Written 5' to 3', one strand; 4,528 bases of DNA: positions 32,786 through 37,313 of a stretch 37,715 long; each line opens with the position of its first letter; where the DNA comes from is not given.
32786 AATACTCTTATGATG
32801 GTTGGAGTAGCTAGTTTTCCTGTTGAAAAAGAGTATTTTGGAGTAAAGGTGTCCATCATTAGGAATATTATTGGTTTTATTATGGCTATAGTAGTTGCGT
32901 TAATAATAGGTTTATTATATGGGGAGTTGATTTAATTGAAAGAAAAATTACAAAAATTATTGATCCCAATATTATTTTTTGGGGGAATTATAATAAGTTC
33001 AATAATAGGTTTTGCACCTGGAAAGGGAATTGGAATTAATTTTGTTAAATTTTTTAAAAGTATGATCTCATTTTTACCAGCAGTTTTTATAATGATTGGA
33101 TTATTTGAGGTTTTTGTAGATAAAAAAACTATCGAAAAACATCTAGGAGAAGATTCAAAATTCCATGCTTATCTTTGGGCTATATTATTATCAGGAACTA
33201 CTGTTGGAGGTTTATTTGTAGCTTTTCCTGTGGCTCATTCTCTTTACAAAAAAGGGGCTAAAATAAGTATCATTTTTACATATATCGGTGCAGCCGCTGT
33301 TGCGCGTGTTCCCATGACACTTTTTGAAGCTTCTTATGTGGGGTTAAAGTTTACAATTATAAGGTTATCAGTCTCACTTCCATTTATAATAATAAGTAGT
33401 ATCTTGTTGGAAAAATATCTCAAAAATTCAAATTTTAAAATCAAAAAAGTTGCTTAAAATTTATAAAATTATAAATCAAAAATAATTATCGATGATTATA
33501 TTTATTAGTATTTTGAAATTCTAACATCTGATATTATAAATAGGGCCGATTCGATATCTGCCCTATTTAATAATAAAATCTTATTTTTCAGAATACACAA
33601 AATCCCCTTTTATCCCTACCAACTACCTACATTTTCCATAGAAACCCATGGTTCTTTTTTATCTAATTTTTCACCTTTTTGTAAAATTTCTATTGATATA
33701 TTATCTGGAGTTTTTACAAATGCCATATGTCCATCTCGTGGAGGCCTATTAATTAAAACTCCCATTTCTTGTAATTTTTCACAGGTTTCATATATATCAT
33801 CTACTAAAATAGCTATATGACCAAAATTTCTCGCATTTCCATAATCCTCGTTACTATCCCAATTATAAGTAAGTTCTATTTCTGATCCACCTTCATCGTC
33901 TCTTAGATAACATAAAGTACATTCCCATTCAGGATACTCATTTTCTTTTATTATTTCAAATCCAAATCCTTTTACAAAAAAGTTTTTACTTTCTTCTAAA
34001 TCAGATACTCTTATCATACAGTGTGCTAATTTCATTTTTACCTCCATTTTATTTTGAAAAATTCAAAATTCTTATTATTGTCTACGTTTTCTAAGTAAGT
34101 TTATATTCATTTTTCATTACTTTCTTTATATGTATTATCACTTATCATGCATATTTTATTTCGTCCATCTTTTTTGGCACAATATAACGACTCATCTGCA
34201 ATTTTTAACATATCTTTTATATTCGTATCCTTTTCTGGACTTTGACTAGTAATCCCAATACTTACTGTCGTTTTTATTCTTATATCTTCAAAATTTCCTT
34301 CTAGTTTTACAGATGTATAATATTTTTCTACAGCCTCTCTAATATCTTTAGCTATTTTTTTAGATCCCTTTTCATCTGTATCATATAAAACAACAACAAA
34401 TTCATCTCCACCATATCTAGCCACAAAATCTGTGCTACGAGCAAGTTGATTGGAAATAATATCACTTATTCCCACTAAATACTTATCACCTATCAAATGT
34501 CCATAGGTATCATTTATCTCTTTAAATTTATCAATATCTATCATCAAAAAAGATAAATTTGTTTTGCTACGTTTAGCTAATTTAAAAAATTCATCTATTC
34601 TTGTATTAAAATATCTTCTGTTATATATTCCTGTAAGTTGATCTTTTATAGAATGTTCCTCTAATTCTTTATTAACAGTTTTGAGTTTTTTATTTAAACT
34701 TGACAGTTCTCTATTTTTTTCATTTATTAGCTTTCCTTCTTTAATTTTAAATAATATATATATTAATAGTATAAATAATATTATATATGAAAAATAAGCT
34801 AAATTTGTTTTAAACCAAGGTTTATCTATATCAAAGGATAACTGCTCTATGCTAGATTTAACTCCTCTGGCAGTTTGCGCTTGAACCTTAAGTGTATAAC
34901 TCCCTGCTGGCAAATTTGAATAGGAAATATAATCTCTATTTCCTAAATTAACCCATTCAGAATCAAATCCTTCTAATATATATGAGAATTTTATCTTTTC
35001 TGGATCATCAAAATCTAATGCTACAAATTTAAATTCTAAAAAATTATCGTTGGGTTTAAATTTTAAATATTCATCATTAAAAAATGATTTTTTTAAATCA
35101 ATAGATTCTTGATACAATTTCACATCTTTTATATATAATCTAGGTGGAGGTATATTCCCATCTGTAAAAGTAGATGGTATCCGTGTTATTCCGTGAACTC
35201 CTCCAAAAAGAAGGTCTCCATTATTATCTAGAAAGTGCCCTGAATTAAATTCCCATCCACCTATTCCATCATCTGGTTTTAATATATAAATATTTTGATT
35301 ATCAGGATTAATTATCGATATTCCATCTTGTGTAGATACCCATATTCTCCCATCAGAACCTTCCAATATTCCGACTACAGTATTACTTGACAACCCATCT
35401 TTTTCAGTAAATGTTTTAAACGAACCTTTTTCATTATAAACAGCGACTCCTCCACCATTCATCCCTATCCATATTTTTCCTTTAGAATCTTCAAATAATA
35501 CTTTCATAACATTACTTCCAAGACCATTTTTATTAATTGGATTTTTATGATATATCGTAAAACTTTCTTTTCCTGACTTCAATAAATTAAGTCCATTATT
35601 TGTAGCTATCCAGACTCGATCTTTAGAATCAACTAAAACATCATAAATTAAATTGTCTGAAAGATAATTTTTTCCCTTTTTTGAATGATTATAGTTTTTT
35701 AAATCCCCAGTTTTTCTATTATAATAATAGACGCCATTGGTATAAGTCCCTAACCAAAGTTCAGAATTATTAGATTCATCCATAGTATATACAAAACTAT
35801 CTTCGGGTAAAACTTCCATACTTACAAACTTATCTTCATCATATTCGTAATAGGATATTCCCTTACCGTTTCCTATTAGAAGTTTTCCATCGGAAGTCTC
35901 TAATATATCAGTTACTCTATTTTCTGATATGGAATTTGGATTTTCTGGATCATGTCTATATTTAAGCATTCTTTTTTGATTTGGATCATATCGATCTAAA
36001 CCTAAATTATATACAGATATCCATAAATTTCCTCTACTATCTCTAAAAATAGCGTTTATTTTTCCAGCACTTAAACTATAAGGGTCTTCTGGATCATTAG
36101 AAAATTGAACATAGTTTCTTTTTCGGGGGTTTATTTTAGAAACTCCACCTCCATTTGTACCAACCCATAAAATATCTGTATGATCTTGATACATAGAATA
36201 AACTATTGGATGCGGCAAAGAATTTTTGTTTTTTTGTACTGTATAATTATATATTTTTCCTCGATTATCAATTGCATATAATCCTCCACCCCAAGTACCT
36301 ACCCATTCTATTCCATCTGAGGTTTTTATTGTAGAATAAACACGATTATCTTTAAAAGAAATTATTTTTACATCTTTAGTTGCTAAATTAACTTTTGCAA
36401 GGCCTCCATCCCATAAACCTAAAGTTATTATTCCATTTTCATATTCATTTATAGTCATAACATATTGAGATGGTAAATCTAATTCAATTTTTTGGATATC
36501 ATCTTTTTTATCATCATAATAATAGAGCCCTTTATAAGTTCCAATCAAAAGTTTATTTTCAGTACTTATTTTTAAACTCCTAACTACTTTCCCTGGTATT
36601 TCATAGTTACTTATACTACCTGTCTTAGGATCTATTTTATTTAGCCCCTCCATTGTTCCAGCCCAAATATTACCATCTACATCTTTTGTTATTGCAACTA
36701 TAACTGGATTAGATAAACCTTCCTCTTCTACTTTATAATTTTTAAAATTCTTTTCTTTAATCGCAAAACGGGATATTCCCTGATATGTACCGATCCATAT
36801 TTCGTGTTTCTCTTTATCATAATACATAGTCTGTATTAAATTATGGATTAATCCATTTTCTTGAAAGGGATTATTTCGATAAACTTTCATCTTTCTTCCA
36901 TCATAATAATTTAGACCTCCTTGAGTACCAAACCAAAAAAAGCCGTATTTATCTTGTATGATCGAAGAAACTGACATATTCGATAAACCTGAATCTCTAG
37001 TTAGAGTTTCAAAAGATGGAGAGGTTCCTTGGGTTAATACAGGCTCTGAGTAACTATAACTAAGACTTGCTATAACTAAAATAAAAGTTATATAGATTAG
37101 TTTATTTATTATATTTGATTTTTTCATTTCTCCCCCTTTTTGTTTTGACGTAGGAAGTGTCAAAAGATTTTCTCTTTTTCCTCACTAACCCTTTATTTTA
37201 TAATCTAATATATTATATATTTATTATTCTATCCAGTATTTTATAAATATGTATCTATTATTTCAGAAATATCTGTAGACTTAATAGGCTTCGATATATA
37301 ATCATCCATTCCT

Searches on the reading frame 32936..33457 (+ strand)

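Call 36: search_protein_families(library=pfam, proteins=[window:32936-33457:+], max_evalue=0.00001)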
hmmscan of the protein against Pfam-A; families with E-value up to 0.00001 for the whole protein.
window:32936-33457:+ (173 aa): 1 family
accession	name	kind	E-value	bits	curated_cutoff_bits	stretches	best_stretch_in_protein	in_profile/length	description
PF03773.19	ArsP_1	-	3.2e-13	50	32.3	1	43-166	16-139/294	Predicted permease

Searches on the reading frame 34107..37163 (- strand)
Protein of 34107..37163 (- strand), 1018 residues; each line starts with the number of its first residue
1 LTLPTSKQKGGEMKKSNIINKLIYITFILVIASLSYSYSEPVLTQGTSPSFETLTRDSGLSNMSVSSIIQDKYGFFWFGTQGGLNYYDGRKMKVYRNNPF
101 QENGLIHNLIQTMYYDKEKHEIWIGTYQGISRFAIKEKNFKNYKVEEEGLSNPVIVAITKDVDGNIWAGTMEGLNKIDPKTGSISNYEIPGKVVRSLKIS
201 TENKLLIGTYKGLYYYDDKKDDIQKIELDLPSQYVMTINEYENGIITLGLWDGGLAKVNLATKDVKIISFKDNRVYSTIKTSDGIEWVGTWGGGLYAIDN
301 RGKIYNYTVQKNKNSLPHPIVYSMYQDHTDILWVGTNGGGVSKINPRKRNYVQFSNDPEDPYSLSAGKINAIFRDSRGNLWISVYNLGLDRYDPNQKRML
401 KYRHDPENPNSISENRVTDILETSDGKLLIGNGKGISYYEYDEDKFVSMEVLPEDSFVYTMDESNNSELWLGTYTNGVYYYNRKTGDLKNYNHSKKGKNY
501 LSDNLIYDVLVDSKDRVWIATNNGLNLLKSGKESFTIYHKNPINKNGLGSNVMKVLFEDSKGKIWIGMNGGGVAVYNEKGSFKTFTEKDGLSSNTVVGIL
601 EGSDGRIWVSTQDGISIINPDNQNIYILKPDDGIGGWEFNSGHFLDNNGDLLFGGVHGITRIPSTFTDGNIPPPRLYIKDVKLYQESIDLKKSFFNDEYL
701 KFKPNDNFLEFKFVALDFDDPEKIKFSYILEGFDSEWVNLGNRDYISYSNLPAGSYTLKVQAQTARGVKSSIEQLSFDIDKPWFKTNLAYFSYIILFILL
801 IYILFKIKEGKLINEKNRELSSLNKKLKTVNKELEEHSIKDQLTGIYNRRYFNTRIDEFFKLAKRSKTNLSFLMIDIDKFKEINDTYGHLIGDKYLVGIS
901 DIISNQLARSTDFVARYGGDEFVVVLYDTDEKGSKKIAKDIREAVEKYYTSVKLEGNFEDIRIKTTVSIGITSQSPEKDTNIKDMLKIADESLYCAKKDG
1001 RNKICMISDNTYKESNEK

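Call 36: search_protein_families(library=pfam, proteins=[window:34107-37163:-], max_evalue=0.00001)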
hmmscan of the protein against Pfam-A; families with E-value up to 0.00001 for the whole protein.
window:34107-37163:- (1018 aa): 4 families
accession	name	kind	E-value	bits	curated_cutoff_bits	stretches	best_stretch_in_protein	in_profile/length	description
PF07494.17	Reg_prop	-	2.8e-48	156.1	20.4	0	59-81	1-23/24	Two component regulator propeller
PF00990.26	GGDEF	-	2.8e-45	154.4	23.8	1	840-1003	3-161/161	Diguanylate cyclase, GGDEF domain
PF07495.19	Y_Y_Y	-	5.3e-16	58.7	26.6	1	717-778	1-63/65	Y_Y_Y domain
PF24684.1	Vgb_lyase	-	1.2e-06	28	50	0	119-341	65-287/290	Virginiamycin B lyase family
